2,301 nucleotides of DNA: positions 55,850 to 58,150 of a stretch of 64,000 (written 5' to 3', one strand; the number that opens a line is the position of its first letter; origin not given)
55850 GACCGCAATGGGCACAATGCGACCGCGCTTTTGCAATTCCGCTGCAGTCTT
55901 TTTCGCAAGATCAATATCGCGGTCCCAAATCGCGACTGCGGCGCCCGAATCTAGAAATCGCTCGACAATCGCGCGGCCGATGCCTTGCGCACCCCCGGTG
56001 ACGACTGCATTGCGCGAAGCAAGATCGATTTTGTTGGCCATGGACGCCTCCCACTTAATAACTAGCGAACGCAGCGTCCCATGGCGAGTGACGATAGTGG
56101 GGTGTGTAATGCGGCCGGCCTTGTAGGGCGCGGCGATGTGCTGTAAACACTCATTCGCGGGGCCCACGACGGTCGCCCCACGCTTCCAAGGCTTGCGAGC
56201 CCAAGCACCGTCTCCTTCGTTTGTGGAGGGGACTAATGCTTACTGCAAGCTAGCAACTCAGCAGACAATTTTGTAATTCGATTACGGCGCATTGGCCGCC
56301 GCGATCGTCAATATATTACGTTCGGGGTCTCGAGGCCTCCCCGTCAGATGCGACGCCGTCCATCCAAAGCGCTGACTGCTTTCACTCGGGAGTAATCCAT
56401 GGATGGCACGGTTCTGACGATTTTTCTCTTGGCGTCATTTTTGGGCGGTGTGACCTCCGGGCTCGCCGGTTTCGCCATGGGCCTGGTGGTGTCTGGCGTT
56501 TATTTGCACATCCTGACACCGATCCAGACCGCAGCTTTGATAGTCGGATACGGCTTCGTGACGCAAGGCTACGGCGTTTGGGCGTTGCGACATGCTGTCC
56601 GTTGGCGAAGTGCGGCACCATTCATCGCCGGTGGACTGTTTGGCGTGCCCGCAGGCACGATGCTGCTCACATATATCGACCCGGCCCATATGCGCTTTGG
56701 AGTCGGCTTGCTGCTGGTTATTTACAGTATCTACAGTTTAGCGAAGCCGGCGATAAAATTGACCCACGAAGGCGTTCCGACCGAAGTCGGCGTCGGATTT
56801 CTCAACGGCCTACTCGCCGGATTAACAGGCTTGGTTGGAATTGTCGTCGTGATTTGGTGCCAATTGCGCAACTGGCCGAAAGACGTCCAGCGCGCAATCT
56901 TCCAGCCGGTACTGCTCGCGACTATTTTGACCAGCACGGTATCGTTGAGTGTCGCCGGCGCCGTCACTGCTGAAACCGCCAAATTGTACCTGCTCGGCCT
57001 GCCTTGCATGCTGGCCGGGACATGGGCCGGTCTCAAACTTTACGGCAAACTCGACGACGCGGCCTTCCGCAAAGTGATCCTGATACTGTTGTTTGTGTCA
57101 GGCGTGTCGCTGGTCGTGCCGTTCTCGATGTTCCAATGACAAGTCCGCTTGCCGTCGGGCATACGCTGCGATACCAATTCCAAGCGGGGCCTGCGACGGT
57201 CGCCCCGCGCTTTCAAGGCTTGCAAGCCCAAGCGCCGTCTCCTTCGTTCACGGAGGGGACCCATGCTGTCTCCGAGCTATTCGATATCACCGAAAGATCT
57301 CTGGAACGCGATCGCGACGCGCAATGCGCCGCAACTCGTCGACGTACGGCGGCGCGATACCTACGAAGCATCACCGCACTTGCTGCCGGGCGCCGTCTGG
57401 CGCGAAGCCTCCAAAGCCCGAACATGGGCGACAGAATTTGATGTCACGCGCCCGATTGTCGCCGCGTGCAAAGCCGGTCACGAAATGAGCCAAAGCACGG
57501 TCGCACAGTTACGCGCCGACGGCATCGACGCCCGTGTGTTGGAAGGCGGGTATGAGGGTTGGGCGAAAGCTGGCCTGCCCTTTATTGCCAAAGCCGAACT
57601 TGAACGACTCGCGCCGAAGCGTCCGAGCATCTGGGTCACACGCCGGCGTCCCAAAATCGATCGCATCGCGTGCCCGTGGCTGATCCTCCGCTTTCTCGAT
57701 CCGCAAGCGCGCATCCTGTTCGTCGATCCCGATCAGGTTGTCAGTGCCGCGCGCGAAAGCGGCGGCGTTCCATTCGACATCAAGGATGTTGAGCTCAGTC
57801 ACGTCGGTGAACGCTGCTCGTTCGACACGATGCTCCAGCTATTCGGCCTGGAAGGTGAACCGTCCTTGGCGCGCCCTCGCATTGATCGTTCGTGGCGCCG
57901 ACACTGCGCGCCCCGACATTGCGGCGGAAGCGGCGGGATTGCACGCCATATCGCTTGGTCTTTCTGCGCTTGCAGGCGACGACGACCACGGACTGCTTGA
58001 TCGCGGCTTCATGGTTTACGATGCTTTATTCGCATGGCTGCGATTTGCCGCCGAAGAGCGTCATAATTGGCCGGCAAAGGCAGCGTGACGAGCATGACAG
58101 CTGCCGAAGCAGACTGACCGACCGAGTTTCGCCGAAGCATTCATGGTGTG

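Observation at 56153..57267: An ~84-nt leader that masks the Shine-Dalgarno sequence is present twice, before the TauE gene and before the rhodanese-ChrB gene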

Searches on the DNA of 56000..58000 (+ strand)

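Call 5: search_rna_families(source=window, start=56000, end=57400, threshold=evalue, max_evalue=10, show_alignments=4)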
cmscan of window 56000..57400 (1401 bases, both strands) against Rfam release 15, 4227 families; matches with E-value up to 10: 5.
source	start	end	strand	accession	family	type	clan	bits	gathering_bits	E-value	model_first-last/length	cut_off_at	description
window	57185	57238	+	RF03086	chrB-b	Cis-reg;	-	28.2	36.5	0.0016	1-49/49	no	chrB-b RNA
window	57181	57265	+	RF03078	chrB-a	Cis-reg;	-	19.5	43.9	1.4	1-80/80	no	chrB-a RNA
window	56323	56375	+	RF03086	chrB-b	Cis-reg;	-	18.8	36.5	0.37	1-49/49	no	chrB-b RNA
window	57090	57276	+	RF02178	SMCR2_2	Gene; lncRNA;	-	15.5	55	4.3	1-165/165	no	Smith-Magenis syndrome chromosome region, candidate 2 conserved region 2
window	56998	57135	-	RF01966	RMST_5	Gene; lncRNA;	-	14.8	58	5.1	1-128/128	no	Rhabdomyosarcoma 2 associated transcript conserved region 5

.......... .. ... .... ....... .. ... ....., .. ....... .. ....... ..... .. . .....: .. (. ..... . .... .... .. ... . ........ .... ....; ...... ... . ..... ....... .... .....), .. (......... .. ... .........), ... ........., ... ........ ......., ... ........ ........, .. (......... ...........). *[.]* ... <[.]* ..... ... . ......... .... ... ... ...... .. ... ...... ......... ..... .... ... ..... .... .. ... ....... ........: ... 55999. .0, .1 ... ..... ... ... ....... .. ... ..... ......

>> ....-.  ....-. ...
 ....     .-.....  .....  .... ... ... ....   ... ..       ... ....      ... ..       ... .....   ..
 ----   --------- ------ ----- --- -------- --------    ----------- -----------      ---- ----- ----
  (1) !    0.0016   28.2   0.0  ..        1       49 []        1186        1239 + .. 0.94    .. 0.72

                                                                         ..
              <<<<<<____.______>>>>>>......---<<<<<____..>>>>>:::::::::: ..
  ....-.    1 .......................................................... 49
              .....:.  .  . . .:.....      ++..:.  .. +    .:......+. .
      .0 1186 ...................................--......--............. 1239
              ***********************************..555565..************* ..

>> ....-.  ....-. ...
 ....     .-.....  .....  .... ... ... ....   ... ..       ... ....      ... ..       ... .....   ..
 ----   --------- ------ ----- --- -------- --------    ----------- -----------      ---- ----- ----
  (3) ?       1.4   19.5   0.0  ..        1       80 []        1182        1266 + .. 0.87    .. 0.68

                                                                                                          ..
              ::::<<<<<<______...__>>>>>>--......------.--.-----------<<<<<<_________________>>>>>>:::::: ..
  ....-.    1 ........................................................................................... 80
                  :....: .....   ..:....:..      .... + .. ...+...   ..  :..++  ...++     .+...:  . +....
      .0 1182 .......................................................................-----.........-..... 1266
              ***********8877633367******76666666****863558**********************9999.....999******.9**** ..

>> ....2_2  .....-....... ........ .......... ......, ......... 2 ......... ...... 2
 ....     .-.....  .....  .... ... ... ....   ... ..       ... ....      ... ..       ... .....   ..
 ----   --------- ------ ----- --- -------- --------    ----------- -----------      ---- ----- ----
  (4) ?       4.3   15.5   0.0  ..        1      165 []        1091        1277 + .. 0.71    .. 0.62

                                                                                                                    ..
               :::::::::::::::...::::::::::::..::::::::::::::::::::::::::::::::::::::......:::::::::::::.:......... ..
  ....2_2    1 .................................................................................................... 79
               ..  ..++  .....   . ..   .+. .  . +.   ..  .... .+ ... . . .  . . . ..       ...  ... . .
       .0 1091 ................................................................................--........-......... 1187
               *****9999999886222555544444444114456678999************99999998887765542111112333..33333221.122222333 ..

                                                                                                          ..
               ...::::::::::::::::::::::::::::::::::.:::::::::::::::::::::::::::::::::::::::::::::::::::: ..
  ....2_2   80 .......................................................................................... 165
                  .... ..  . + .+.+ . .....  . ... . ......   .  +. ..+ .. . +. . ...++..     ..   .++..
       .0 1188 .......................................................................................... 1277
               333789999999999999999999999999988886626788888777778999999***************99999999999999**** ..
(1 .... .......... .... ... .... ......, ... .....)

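Call 23: search_rna_families(sources=[L001, L002, L003, L004, L005, L006, L007, L008, L009, L010, L011, L012, L013, L014, L015, L016, L017, L018, L019, L021], threshold=gathering)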
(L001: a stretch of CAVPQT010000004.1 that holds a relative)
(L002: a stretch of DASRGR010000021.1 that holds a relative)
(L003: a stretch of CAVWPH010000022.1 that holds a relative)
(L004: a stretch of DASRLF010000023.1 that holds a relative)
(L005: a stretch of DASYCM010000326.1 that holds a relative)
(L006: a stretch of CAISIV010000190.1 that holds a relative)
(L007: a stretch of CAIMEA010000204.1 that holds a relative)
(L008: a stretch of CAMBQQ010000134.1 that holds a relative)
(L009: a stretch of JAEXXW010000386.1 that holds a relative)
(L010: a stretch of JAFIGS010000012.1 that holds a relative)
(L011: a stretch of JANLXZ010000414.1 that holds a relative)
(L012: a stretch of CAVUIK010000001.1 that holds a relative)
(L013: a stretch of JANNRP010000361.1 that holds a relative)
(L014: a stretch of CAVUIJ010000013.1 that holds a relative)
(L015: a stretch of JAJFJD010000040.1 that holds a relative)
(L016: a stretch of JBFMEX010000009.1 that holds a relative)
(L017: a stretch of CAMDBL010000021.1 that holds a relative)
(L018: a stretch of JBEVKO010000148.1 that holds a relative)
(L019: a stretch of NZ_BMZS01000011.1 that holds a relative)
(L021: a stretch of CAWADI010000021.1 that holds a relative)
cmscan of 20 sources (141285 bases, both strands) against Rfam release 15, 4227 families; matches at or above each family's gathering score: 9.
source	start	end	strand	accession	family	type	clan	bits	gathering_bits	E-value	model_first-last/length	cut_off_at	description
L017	1039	1112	+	RF00005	tRNA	Gene; tRNA;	CL00001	64.2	29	2.7e-11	1-71/71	no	tRNA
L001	2606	2653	+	RF03086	chrB-b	Cis-reg;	-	54.9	36.5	3.3e-08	1-49/49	no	chrB-b RNA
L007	2568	2619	+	RF03086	chrB-b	Cis-reg;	-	49.6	36.5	6.9e-07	1-49/49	no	chrB-b RNA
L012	3407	3451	+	RF03086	chrB-b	Cis-reg;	-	49.1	36.5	9.3e-07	1-49/49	no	chrB-b RNA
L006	2578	2631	+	RF03086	chrB-b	Cis-reg;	-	42.3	36.5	4.7e-05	1-49/49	no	chrB-b RNA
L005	393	446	+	RF03086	chrB-b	Cis-reg;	-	40.7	36.5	0.00012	1-49/49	no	chrB-b RNA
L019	3420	3471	+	RF03086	chrB-b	Cis-reg;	-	38.5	36.5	0.00043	1-49/49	no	chrB-b RNA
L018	3398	3444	+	RF03086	chrB-b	Cis-reg;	-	37.1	36.5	0.00099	1-49/49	no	chrB-b RNA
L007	1685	1749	+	RF03086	chrB-b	Cis-reg;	-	36.9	36.5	0.0011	1-49/49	no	chrB-b RNA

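Call 24: build_rna_model(alignment_id=A3, structure=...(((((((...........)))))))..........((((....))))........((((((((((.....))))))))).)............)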
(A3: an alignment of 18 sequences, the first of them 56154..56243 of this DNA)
Model R1 built from alignment A3 (18 sequences, 96 columns); structure: as given.
model positions 89; base pairs 21; branch points 2; effective number of sequences 2.03; information 0.641 bits per position. Calibrated on 0.2 Mb of random sequence (short: E-values are rough).
structure used (alignment columns):
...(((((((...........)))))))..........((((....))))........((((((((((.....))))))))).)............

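Call 27: search_with_rna_model(model_id=R1, sources=[window, L001, L002, L003, L004, L005, L006, L007, L008, L009, L010, L011, L012, L013, L014, L015, L016, L017, L018, L019, L020, L021, L022, L023, L024, L025, L026, L027, L028, L029, L030, L031, L032, L033, L034, L035, L036, L037, L038, L039, L040, L041, L042, L043, L044, L045, L046, L047, L048, L049, L050, L051, L052, L053, L054, L055, L056, L057, L058, L059, L060, L061, L062, L063, L064, L065, L066, L067, L068, L069, L070, L071, L072, L073, L074, L075, L076, L077, L078, L079, L080], max_evalue=1, make_alignment=true)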
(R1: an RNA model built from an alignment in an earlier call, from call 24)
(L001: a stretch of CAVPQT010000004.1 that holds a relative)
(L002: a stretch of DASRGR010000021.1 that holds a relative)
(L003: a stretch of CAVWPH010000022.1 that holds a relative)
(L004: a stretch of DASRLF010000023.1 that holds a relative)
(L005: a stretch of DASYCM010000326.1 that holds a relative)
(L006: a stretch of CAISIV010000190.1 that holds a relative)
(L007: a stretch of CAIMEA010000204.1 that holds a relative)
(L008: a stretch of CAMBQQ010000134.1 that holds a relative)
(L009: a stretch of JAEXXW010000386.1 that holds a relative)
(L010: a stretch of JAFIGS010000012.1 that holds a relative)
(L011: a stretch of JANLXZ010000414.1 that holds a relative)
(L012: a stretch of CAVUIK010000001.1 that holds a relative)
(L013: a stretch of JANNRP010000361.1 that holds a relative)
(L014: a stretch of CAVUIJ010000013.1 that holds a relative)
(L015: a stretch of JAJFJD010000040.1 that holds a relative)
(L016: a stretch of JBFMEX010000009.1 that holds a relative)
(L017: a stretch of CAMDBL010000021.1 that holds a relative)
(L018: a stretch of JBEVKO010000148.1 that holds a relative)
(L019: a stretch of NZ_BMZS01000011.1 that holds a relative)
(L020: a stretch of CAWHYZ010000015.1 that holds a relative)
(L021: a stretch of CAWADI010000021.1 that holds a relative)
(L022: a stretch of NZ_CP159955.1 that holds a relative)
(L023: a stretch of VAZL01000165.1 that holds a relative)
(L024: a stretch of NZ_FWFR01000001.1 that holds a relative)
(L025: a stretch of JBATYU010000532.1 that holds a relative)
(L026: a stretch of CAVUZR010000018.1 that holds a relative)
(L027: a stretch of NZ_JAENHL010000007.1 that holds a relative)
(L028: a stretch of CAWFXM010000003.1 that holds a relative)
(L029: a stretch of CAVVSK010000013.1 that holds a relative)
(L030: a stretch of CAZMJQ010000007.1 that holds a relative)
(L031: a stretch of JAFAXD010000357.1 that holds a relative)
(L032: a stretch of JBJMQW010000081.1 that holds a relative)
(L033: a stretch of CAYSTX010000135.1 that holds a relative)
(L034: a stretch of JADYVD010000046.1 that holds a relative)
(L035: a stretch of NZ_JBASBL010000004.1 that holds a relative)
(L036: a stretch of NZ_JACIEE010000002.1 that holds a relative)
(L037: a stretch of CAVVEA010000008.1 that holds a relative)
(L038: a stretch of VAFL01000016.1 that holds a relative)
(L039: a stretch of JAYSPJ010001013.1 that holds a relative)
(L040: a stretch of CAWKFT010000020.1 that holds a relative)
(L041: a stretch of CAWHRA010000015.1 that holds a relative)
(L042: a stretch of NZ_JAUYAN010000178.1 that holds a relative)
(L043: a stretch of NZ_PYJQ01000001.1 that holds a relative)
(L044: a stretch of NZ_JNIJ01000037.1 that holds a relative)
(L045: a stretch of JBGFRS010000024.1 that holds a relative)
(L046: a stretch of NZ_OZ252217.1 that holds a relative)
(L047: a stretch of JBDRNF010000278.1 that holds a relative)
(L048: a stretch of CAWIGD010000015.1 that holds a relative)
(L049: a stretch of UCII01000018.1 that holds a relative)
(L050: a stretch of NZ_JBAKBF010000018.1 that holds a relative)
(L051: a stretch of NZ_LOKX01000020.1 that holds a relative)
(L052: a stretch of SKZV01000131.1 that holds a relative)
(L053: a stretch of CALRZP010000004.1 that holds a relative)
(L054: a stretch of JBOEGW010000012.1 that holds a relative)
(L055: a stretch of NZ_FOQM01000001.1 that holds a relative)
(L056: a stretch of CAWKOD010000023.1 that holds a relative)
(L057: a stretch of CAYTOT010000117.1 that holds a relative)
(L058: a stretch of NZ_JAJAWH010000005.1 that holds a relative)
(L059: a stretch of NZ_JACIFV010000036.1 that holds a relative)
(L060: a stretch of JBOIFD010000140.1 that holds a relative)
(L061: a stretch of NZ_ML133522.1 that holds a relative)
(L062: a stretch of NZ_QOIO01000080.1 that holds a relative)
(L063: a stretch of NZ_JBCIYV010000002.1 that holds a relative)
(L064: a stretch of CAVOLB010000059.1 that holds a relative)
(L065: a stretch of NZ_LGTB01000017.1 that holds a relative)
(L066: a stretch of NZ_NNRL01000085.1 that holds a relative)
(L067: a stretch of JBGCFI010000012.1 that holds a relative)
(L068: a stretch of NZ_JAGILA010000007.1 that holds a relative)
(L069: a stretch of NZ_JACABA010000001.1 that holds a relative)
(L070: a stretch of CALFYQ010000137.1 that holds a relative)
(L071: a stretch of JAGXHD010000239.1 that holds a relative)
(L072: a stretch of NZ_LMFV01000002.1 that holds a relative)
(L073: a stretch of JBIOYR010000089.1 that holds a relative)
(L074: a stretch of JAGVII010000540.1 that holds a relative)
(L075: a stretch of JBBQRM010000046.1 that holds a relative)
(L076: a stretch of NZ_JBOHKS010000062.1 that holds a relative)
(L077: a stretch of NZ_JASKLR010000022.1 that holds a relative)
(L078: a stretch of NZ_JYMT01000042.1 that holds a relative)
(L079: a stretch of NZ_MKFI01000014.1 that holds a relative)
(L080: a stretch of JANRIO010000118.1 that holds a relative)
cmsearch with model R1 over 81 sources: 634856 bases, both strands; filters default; matches with E-value up to 1: 72.
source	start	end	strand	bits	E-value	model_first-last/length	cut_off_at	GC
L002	3413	3502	+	102.4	6.6e-19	1-89/89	no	0.66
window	57181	57270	+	101.4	1.1e-18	1-89/89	no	0.68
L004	3419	3508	+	101.2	1.2e-18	1-89/89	no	0.66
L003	3418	3508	+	98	5.5e-18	1-89/89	no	0.68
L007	3419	3508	+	96.7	1e-17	1-89/89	no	0.64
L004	2397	2485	+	96.2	1.3e-17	1-89/89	no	0.66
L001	3419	3508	+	95.5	1.9e-17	1-89/89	no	0.63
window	56154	56243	+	95.4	1.9e-17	1-89/89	no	0.63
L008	154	243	+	91.4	1.3e-16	1-89/89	no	0.64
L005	1252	1335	+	89.6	3.1e-16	1-89/89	no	0.64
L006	3425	3508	+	89.5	3.3e-16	1-89/89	no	0.68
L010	3421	3508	+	87.2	9.8e-16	1-89/89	no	0.66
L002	2488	2576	+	84.4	3.8e-15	1-89/89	no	0.69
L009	2894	2985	+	84.4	3.8e-15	1-89/89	no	0.6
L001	2479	2566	+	84.3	4e-15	1-89/89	no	0.7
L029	2368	2455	+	75.3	2.9e-13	1-89/89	no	0.74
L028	3423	3505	+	61.2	2.6e-10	1-89/89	no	0.75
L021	3418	3497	+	55.8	3.5e-09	1-89/89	no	0.65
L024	3390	3481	+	39.6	8.3e-06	1-89/89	no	0.64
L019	3416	3508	+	37.6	2.2e-05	1-89/89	no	0.68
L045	3398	3493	+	33.7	0.00015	1-89/89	no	0.71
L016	3419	3494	+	32.9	0.00021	1-89/89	no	0.75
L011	3397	3497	+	32.3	0.00028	1-89/89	no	0.7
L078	3431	3511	+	30.8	0.00056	1-89/89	no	0.63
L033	3026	3115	+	30.5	0.00065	1-89/89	no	0.67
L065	3429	3508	+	29.8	0.00093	1-89/89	no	0.64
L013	1171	1275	+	29.5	0.0011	1-89/89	no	0.68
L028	3336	3453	-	28.5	0.0017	1-89/89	no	0.67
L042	60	145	+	28.5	0.0018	1-89/89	no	0.59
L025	3423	3508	+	28.2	0.002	1-89/89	no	0.59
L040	3423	3508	+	27.9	0.0023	1-89/89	no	0.62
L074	2208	2287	+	27.7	0.0025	1-89/89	no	0.61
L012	3403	3463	+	27.7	0.0025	1-89/89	no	0.66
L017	3418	3497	+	27.6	0.0027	1-89/89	no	0.69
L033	3422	3511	+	27.1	0.0034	1-89/89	no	0.68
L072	3425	3511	+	26.5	0.0045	1-89/89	no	0.57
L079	3216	3294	+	26.5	0.0046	1-89/89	no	0.66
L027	3418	3508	+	26.1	0.0054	1-89/89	no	0.59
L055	3429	3508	+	26.1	0.0055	1-89/89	no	0.61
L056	2187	2288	+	25.8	0.0063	1-89/89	no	0.67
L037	3425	3508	+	25.7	0.0066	1-89/89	no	0.61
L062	1370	1453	+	25.1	0.0089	1-89/89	no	0.57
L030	3431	3511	+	24.9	0.0098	1-89/89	no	0.64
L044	3422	3508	+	24.9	0.0098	1-89/89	no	0.61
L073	3422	3508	+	24.9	0.0099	1-89/89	no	0.63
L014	3394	3494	+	24.8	0.01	1-89/89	no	0.76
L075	3410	3499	+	24.7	0.011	1-89/89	no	0.64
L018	3394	3457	+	24.2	0.013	1-89/89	no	0.7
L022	3410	3490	+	24.1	0.014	1-89/89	no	0.6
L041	3425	3507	+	24.1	0.015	1-89/89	no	0.61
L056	3030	3114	+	23.9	0.016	1-89/89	no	0.55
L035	3419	3505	+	23.9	0.016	1-89/89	no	0.6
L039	3423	3508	+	23.5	0.02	1-89/89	no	0.59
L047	3423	3508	+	22.4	0.032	1-89/89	no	0.62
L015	3413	3494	+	21.2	0.058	1-89/89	no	0.59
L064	2861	2944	+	20.9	0.065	1-89/89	no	0.61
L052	343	423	+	20.5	0.083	1-89/89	no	0.63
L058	3418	3505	+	20.4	0.086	1-89/89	no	0.62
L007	2563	2651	+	20.3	0.091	1-89/89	no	0.6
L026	3423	3508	+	20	0.1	1-89/89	no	0.64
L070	2572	2662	+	19.4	0.14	1-89/89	no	0.68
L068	3424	3508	+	19.2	0.15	1-89/89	no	0.66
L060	3396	3496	+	18.9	0.18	1-89/89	no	0.66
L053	3425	3508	+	18.8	0.18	1-89/89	no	0.62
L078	7577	7665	-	18.7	0.19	1-89/89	no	0.64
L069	3399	3490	+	18.5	0.21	1-89/89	no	0.63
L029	2492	2577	+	17.8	0.29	1-89/89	no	0.56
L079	1522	1593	-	16.9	0.45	1-89/89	no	0.64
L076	1521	1602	+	16.6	0.53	1-89/89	no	0.65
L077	3420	3508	+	16.3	0.62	1-89/89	no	0.63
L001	2602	2682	+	15.5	0.9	1-89/89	no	0.64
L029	2342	2398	-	15.4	0.94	1-89/89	no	0.67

Alignment A4: 72 matches aligned to the model, 191 columns, each read 5' to 3' on its own strand. Consensus structure (alignment columns), stored with it:
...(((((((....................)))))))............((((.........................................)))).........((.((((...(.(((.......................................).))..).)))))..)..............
